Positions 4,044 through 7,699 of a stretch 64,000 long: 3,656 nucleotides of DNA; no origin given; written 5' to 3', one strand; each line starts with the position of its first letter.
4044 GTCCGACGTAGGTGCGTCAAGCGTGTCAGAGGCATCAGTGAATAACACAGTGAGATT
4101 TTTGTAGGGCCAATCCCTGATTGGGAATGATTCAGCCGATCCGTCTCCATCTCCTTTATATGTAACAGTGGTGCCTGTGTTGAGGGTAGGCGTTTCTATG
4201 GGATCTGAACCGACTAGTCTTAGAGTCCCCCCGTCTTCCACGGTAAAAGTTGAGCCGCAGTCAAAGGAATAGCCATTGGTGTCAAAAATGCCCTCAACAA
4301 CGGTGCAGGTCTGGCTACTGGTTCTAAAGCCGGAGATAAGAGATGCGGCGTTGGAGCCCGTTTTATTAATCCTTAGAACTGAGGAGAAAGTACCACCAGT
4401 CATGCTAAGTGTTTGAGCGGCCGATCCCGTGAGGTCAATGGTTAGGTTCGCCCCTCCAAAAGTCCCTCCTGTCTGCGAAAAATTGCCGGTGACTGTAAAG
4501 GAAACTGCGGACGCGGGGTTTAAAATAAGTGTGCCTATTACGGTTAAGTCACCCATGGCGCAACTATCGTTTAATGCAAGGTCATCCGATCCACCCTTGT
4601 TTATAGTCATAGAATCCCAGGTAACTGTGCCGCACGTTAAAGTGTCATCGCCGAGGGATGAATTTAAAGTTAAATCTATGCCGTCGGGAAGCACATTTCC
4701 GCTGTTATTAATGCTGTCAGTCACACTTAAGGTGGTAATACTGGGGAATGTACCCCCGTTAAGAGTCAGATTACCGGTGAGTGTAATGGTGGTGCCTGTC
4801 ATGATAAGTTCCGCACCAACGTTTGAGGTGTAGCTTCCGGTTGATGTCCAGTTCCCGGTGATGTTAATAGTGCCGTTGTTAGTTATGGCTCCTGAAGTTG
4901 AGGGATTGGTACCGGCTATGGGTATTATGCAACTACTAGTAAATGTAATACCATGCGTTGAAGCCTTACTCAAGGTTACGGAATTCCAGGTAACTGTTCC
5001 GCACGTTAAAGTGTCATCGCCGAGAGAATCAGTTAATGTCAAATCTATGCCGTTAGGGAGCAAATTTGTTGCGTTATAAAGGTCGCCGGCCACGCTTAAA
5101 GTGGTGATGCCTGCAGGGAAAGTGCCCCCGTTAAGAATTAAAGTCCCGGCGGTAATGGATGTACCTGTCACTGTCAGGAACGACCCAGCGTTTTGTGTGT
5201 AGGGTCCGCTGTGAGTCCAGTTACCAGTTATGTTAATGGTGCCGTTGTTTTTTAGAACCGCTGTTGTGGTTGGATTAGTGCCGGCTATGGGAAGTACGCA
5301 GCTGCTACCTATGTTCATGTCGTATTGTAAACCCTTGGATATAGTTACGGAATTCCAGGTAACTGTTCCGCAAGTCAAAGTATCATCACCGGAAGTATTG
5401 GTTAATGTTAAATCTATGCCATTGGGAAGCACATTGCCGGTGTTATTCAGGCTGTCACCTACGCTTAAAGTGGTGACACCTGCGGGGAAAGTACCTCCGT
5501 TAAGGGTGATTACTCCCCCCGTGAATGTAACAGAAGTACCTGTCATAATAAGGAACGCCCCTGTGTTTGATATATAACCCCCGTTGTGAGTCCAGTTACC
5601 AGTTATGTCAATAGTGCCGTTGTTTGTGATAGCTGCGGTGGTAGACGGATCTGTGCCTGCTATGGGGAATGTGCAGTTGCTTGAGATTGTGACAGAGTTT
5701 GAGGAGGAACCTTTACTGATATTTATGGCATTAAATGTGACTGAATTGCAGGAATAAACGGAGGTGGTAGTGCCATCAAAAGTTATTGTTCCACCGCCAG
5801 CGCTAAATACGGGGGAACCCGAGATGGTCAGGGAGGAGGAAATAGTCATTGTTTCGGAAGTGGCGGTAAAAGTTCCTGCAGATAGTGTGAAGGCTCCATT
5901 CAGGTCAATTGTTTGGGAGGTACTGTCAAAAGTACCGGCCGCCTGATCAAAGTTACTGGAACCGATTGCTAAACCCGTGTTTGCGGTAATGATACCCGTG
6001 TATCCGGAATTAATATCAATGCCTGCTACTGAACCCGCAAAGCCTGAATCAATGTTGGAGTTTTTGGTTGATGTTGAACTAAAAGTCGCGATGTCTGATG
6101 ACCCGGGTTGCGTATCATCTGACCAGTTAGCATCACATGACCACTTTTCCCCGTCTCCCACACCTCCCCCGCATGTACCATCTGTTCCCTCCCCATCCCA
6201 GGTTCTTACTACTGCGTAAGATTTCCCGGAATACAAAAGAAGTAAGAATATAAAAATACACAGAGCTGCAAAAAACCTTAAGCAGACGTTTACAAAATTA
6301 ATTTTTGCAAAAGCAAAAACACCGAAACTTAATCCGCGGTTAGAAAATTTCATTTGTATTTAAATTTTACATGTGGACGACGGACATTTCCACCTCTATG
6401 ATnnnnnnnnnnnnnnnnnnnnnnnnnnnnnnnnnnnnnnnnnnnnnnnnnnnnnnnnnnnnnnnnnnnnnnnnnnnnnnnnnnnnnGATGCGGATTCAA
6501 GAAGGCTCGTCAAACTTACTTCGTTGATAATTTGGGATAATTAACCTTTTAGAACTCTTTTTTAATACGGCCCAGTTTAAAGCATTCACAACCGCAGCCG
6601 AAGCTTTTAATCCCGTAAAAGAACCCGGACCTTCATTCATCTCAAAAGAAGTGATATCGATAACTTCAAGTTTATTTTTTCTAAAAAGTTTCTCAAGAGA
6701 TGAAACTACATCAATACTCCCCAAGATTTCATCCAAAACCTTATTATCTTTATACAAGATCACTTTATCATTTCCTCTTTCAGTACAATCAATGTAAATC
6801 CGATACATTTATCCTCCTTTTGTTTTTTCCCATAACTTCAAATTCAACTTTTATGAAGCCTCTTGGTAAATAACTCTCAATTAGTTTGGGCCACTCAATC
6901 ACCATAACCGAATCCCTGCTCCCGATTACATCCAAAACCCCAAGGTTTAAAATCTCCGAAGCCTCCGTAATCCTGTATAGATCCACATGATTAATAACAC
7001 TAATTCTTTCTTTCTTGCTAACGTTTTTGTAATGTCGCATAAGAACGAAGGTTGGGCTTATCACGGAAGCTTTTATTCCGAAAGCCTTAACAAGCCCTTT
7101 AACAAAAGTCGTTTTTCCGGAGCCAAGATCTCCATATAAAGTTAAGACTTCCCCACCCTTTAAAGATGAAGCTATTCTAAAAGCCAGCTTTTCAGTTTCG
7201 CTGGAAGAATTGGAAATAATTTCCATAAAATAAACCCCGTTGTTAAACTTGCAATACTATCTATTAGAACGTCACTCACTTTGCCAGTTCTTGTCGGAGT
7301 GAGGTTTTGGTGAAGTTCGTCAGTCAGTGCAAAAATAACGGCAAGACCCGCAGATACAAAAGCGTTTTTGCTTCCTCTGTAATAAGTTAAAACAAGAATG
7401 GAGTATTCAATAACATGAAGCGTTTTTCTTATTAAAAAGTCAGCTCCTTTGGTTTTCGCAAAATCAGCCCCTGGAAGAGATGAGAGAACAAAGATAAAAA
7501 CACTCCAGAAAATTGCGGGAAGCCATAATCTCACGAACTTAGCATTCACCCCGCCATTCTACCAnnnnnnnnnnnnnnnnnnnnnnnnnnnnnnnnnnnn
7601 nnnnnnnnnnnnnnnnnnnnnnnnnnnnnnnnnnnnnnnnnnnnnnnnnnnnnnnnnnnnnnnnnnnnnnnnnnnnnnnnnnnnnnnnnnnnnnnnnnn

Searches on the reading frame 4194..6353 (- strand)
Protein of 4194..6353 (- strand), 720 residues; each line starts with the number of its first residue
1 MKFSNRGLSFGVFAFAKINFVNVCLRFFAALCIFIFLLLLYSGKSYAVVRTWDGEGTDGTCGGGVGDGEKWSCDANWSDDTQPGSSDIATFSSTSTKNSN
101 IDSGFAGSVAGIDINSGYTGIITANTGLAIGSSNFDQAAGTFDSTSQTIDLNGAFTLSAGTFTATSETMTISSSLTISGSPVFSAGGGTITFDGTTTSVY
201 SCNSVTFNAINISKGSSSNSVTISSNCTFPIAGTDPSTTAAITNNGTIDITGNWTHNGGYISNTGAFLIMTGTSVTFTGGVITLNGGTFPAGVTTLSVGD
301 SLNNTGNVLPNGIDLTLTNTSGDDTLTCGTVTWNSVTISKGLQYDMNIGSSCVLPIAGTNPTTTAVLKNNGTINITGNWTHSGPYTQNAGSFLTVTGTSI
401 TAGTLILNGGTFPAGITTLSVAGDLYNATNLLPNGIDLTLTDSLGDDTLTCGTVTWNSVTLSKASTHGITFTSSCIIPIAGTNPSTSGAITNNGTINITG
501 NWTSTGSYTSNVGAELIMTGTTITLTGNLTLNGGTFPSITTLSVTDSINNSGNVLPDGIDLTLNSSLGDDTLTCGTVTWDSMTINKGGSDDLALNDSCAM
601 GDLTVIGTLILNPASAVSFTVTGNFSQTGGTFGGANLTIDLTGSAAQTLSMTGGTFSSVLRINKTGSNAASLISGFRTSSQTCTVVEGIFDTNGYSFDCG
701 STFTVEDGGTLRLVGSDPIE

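Call 24: search_solved_structures(query=window:4200-6215:-, max_evalue=1)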
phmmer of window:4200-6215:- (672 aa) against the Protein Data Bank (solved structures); distinct sequences matched with E-value up to 1: 0.

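Call 40: predict_structure(alignment_id=A3)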
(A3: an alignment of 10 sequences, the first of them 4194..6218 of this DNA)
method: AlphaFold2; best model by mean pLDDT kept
length: 675 residues; sequences in the alignment: 10
mean_pLDDT: 89.4   pTM: 0.76
mean pLDDT of the five models: 89.4, 89.3, 88.2, 87.1, 86.8
residues with pLDDT >= 90: 425; 70-90: 213; 50-70: 37; < 50: 0
segments of 3 or more residues with pLDDT < 50: none
pLDDT, mean of each block of 10 residues (from residue 1): 81 63 82 89 91 87 92 91 89 91 87 87 81 82 72 81 77 82 88 91 94 92 94 91 92 93 94 83 95 85 95 92 96 94 96 95 95 95 93 87 93 90 93 95 95 96 96 97 94 95 95 92 84 94 79 94 83 95 88 93 92 93 89 91 91 90 84 56
secondary structure, 60 per line:
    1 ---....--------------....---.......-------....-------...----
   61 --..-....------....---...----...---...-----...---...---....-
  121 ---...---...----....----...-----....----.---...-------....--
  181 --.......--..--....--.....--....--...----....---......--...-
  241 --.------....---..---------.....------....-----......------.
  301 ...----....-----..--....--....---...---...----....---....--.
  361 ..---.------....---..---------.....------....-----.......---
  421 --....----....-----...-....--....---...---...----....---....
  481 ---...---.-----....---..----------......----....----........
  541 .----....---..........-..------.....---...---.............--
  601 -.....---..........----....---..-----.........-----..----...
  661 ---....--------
elements in order: E4-7 E43-46 E54-56 E66-69 E76-79 E83-85 E90-92 E96-98 E104-106 E110-112 E116-119 E124-126 E130-132 E137-140 E145-147 E153-156 E165-167 E175-178 E183-189 E196-199 E202-206 E209-212 E215-217 E222-225 E229-234 E237-239 E250-253 E268-272 E279-282 E288-293 E300-303 E308-311 E321-324 E327-330 E334-336 E340-342 E347-350 E354-357 E360-362 E373-376 E391-395 E402-405 E411-417 E423-426 E431-434 E440-442 E444-447 E450-453 E457-459 E463-465 E470-473 E477-480 E484-486 E496-499 E515-520 E525-528 E533-541 E546-549 E553-562 E572-576 E580-582 E586-598 E602-606 E610-619 E624-627 E638-646 E658-660 E664-667

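Call 42: fold_search(model_id=the predicted structure, library=pdb)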
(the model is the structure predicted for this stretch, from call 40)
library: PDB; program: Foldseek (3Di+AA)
matches with E <= 10: 70; with E <= 0.001: 0
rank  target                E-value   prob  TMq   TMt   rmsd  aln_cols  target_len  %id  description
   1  6nyr_A                1.7e-01  0.10  0.15  0.15  25.9       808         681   14  The crystal structure of CroV588 a novel circular LRR protein structure (released 2020-08-12)
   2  8bwk_B                1.8e-01  0.10  0.16  0.15  31.0       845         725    9  Metagenomic derived PL6 alginate lyase (released 2023-12-20)
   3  3ak5_A                2.3e-01  0.08  0.15  0.12  20.0       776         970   13  Hemoglobin protease (Hbp) passenger missing domain-2 (released 2010-10-06)
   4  7koh_D                5.0e-01  0.08  0.15  0.16  18.1       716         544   13  Crystal structure of antigen 43 from Escherichia coli EDL933 (released 2022-03-09)
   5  6p5t_A                5.3e-01  0.13  0.22  0.20  18.1       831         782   15  Surface-layer (S-layer) RsaA protein from Caulobacter crescentus bound to strontium and iodide (released 2020-01-15)
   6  4kh3                  5.5e-01  0.15  0.20  0.25  16.4       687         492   13  Structure of a bacterial self-associating protein (released 2014-01-15)
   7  8vbb_A                5.5e-01  0.14  0.25  0.19  16.0      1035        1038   14  The secreted adhesin EtpA of Enterotoxigenic Escherichia coli in complex with the mouse mAb 1G05 (released 2024-09-04)
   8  7koh_A                6.0e-01  0.14  0.23  0.26  15.9       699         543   12  Crystal structure of antigen 43 from Escherichia coli EDL933 (released 2022-03-09)
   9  6p5t_B                6.0e-01  0.08  0.18  0.17  20.3       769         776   14  Surface-layer (S-layer) RsaA protein from Caulobacter crescentus bound to strontium and iodide (released 2020-01-15)
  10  3h09_A                6.6e-01  0.06  0.15  0.11  20.6       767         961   11  The structure of Haemophilus influenzae IgA1 protease (released 2009-04-21)
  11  6n2c_A                7.2e-01  0.07  0.09  0.13  16.4       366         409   13  The Crystal Structure of Caldicellulosiruptor hydrothermalis Tapirin C-terminal domain (released 2018-12-19)
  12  6p5t_C                7.2e-01  0.07  0.18  0.16  21.2       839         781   14  Surface-layer (S-layer) RsaA protein from Caulobacter crescentus bound to strontium and iodide (released 2020-01-15)
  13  3syj                  8.3e-01  0.06  0.15  0.13  17.4       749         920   12  Crystal structure of the Haemophilus influenzae Hap adhesin (released 2011-08-24)
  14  3lyc_A                1.2e+00  0.14  0.10  0.21  12.8       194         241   13  Crystal structure of Putative pectinase (YP_001304412.1) from Parabacteroides distasonis ATCC 8503 at 2.30 A resolutio (released 2010-03-16)
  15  4rm6                  1.3e+00  0.06  0.17  0.15  22.1       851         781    8  Crystal structure of Hemopexin Binding Protein (released 2016-05-18)
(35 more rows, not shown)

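Call 61: find_related_loci(query=window:4194-6353:-, collection=metagenome_contigs, flank=4000)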
Query window:4194-6353:- (720 aa) in metagenome_contigs; peptide patterns used: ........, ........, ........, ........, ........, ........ (x = any residue, [..] = any of these).
126 stretches matched a pattern; 6 encode a relative of the query (tblastn E <= 1e-3); 5 distinct loci.
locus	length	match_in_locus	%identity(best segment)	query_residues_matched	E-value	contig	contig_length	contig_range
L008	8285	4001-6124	82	17-720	0e+0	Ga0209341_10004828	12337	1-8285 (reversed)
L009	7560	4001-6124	82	17-720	0e+0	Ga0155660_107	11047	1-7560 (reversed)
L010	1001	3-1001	83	134-659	2e-180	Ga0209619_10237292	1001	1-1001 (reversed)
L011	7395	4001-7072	55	9-720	2e-128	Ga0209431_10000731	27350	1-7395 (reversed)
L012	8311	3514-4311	43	13-290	4e-36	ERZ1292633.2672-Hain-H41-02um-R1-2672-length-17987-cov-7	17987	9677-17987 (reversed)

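Call 62: find_related_loci(query=window:4194-6353:-, collection=genome_contigs, flank=4000)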
Query window:4194-6353:- (720 aa) in genome_contigs; peptide patterns used: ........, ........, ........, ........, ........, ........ (x = any residue, [..] = any of these).
94 stretches matched a pattern; 4 encode a relative of the query (tblastn E <= 1e-3); 4 distinct loci.
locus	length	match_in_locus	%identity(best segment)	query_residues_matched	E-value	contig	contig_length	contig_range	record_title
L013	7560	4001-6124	82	17-720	0e+0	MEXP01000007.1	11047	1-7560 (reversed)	MAG: Candidatus Amesbacteria bacterium RIFCSPLOWO2_01_FULL_49_25 rifcsplowo2_01_scaffold_18009, whole genome shotgun seq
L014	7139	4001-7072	55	9-720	1e-128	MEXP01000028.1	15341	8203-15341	MAG: Candidatus Amesbacteria bacterium RIFCSPLOWO2_01_FULL_49_25 rifcsplowo2_01_scaffold_8749, whole genome shotgun sequ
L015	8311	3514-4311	43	13-290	3e-36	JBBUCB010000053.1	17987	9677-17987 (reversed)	MAG: Patescibacteria group bacterium isolate H41-bin178_1 H41_bin178_1_000000000053, whole genome shotgun sequence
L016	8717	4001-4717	43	12-260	2e-33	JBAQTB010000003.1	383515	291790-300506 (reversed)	MAG: Patescibacteria group bacterium isolate MFD03292_ilm_asm_bin19 k127_108207, whole genome shotgun sequence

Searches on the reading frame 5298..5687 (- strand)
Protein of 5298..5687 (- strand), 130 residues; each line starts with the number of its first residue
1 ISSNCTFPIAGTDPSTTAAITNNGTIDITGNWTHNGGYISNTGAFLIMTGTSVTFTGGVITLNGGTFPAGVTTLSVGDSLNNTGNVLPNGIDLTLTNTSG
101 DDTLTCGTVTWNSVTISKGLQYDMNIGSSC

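Call 56: search_protein_representatives(alignment_id=A2)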
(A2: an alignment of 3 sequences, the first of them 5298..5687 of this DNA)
Query: 3 sequences, 130 profile positions. Proteins with E-value up to 0.001 (for the whole library): 48; up to 1e-10: 40; up to 1e-30: 24. The best 48 are listed.
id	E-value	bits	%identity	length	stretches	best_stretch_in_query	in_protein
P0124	9.4e-123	420.5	-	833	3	1-130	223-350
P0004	7.3e-112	385.3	-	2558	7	1-130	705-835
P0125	2.0e-99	345.1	-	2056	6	1-128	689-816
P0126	6.7e-99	343.4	-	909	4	2-126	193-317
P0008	2.4e-81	286.6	-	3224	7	2-127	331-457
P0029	6.3e-77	272.3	-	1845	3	1-130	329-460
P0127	1.1e-74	265.0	-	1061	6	1-130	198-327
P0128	1.5e-68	245.2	-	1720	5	1-130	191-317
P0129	1.4e-65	235.6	-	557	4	1-130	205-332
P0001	1.5e-63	229.0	-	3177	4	1-130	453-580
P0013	1.1e-60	219.8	-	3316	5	2-127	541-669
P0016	1.6e-60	219.3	-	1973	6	3-75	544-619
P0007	2.7e-56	205.6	-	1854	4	2-130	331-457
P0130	1.8e-55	203.0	-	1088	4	1-127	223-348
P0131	2.5e-51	189.5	-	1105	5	1-125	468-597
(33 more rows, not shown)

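Call 59: find_encoding_contigs(protein=P0124, flank=6000, max_places=6)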
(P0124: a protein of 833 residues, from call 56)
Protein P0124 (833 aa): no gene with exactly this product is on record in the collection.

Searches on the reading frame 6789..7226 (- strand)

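Call 30: search_protein_families(library=pfam, proteins=[window:6789-7226:-], max_evalue=0.01)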
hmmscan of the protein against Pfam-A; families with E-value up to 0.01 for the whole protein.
window:6789-7226:- (145 aa): 2 families
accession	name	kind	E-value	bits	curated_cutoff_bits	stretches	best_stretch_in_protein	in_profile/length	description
PF02367.23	TsaE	-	2.8e-35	121.5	26.6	1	6-138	2-127/128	Threonylcarbamoyl adenosine biosynthesis protein TsaE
PF13191.12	AAA_16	-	0.0094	16.9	32.6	0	10-66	8-66/167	AAA ATPase domain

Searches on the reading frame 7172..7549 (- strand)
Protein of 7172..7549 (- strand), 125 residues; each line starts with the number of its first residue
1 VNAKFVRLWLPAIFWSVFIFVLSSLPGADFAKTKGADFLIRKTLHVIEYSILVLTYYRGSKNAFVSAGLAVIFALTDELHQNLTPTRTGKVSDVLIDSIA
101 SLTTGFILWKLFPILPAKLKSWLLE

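Call 30: search_protein_families(library=pfam, proteins=[window:7172-7549:-], max_evalue=0.01)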
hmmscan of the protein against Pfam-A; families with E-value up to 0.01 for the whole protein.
window:7172-7549:- (125 aa): 2 families
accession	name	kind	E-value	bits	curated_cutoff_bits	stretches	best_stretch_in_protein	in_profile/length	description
PF04892.17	VanZ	-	2.9e-12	47.7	30.1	1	10-112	3-125/126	VanZ like family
PF01757.29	Acyl_transf_3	-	0.0013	18.3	31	1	4-41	75-112/326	Acyltransferase domain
